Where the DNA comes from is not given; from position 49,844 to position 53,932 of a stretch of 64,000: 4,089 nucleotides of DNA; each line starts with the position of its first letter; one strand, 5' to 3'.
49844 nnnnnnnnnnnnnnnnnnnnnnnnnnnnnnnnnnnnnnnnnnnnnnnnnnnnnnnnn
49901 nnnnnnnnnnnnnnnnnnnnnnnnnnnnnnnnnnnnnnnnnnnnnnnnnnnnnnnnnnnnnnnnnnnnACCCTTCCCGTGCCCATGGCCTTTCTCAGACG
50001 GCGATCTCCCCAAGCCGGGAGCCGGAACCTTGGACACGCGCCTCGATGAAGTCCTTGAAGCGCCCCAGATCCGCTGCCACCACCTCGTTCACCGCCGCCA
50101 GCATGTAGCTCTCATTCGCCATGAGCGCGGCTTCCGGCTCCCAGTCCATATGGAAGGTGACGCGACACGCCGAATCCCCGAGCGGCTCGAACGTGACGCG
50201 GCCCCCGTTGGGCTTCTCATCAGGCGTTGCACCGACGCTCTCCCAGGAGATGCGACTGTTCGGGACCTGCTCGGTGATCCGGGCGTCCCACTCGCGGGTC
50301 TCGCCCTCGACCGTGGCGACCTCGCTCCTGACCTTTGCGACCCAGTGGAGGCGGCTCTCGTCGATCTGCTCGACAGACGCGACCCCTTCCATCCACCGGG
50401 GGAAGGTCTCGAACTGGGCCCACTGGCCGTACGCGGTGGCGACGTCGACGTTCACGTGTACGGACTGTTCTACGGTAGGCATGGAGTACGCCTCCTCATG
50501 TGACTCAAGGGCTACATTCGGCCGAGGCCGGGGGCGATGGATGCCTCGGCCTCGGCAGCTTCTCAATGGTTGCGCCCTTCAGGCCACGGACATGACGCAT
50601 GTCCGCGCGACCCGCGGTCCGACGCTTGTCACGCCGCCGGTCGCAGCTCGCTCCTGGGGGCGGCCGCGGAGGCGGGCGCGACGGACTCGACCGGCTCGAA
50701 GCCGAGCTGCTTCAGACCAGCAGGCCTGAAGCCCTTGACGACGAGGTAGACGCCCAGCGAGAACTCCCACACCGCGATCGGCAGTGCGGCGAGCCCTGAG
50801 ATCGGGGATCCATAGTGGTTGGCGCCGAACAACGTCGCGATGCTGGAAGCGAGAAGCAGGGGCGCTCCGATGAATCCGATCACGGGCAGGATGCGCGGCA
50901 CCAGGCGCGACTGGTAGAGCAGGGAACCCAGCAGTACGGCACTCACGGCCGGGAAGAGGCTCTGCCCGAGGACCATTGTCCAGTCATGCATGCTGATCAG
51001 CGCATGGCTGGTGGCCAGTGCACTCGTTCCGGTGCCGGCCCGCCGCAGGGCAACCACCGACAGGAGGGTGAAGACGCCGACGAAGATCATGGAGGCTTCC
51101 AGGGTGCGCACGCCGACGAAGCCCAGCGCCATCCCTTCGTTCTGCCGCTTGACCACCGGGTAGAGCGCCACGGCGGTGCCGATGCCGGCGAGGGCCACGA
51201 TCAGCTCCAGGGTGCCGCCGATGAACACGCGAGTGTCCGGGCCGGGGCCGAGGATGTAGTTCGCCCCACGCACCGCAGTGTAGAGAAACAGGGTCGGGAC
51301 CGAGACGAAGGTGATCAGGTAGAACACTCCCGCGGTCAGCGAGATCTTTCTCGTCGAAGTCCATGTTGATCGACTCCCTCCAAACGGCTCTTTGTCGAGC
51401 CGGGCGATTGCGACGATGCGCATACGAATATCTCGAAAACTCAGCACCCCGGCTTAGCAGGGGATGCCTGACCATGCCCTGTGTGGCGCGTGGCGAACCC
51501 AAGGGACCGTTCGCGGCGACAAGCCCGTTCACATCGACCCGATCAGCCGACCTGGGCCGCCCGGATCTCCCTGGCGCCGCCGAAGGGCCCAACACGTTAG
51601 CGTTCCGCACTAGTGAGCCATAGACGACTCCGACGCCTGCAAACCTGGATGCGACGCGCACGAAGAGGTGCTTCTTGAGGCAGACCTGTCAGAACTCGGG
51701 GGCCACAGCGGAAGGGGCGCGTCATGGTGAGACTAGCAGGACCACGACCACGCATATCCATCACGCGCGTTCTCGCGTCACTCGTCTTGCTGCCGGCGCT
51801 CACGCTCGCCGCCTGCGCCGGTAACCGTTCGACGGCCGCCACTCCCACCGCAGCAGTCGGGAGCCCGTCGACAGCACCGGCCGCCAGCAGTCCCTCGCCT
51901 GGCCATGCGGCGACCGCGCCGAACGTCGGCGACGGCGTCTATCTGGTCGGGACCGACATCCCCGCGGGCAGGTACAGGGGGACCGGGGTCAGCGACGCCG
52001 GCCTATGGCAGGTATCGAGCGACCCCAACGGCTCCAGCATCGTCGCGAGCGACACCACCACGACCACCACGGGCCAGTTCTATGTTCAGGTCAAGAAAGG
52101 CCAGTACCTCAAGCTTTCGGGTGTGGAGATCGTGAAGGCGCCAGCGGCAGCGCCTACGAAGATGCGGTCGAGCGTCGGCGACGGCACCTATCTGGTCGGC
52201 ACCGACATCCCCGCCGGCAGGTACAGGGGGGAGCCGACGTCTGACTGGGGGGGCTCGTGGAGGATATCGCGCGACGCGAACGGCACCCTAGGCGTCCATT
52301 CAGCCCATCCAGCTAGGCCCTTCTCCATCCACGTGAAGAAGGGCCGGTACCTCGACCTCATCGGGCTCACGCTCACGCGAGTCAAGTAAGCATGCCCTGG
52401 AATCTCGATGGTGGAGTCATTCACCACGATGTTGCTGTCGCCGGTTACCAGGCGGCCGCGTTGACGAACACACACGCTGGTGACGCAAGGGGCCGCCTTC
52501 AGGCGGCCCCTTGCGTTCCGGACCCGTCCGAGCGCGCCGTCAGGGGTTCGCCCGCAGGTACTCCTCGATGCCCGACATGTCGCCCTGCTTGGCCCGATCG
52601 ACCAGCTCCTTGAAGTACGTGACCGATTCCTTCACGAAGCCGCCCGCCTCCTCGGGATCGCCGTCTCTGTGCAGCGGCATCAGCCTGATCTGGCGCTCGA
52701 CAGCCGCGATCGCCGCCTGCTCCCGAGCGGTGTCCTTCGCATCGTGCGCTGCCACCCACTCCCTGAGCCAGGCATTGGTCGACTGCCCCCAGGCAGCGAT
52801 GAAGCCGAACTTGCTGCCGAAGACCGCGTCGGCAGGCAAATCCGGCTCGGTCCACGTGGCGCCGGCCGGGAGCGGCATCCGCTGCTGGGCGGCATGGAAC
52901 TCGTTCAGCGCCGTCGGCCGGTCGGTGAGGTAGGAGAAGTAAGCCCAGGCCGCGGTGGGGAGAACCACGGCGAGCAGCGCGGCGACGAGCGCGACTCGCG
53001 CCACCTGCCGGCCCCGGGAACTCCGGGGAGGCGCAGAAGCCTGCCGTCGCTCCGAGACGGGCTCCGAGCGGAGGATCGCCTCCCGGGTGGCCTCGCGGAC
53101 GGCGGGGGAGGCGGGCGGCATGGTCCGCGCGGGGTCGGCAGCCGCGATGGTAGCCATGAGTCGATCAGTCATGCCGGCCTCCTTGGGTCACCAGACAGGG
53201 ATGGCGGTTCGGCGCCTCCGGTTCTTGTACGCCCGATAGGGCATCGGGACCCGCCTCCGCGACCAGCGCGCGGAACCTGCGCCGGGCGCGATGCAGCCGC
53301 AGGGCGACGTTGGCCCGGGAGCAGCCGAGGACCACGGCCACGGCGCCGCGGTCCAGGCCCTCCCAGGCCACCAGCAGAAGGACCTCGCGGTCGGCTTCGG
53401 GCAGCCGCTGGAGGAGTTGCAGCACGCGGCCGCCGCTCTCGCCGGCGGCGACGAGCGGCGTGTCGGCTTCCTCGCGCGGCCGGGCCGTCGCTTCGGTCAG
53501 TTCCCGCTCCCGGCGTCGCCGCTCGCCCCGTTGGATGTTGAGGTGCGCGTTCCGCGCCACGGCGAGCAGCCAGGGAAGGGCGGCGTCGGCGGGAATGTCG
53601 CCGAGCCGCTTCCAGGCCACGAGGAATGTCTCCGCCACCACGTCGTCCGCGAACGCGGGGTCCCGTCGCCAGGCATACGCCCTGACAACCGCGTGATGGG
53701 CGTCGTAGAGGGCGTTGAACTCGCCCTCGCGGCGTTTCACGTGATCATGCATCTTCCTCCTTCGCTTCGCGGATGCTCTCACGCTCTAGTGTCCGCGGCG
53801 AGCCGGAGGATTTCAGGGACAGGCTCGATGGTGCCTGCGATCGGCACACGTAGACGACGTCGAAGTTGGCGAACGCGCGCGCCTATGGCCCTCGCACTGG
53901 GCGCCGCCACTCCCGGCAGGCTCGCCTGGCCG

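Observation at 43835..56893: Thirteen-kb accessory segment bracketed by tRNA-Arg(CCT) and a copy of its 5' half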

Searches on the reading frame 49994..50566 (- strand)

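Call 7: search_protein_families(library=pfam, proteins=[window:49994-50566:-], max_evalue=0.01)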
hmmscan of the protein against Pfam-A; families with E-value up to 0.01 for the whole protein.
window:49994-50566:- (190 aa): 2 families
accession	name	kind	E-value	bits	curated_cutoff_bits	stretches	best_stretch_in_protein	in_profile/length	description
PF03364.25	Polyketide_cyc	-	4.3e-15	56.5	23.4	1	38-150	1-107/126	Polyketide cyclase / dehydrase and lipid transport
PF10604.15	Polyketide_cyc2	-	8.4e-12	46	27.4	1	29-172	1-139/142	Polyketide cyclase / dehydrase and lipid transport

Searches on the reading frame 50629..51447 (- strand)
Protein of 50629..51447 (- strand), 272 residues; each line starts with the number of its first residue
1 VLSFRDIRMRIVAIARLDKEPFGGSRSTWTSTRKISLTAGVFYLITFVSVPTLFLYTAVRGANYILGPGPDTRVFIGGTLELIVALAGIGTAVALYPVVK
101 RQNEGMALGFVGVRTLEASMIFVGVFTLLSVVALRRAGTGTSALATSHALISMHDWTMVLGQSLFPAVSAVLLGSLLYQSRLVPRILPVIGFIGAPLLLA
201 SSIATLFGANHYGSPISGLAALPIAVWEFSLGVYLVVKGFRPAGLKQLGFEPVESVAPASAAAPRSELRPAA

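Call 7: search_protein_families(library=pfam, proteins=[window:50629-51447:-], max_evalue=0.01)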
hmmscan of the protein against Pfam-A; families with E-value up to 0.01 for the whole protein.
window:50629-51447:- (272 aa): 1 family
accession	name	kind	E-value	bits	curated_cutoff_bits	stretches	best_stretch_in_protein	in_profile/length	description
PF14329.11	DUF4386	-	1.3e-43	149.8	27.6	1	38-239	1-210/210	Domain of unknown function (DUF4386)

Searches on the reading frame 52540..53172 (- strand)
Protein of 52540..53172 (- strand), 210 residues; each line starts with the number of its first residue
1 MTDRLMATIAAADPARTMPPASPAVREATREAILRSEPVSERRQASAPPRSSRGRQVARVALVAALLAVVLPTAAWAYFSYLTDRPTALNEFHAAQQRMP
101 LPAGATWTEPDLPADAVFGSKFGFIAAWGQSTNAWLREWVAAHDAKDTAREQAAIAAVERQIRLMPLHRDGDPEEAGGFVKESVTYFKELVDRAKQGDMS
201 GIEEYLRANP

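Call 8: search_protein_families(library=pfam, proteins=[window:52540-53172:-], max_evalue=0.01)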
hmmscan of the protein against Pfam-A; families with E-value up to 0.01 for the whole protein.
window:52540-53172:- (210 aa): 0 families

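Call 64: search_protein_families(library=ncbifam, proteins=[window:52540-53172:-], max_evalue=0.001)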
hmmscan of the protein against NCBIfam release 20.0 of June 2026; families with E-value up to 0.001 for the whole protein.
window:52540-53172:- (210 aa): 0 families

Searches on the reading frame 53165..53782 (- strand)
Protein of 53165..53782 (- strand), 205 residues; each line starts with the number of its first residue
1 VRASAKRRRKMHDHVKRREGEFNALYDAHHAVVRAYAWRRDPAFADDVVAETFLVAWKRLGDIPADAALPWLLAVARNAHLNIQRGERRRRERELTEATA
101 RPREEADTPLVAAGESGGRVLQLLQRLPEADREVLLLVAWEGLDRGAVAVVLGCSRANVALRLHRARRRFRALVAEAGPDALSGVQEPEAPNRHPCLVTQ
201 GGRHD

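Call 8: search_protein_families(library=pfam, proteins=[window:53165-53782:-], max_evalue=0.01)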
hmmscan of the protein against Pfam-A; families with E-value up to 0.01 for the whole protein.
window:53165-53782:- (205 aa): 4 families
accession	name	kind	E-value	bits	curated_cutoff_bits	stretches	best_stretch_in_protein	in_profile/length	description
PF08281.18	Sigma70_r4_2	-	3.6e-13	49.4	25.7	1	119-169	3-53/54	Sigma-70, region 4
PF04542.20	Sigma70_r2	-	2.3e-06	27.7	24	1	25-89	1-70/71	Sigma-70 region 2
PF04545.22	Sigma70_r4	-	2e-05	24.4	24.1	1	123-171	1-49/50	Sigma-70, region 4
PF22233.2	PhyR_sigma-like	-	0.0028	17.8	27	0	124-165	1-42/50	Response regulator PhyR, sigma-like domain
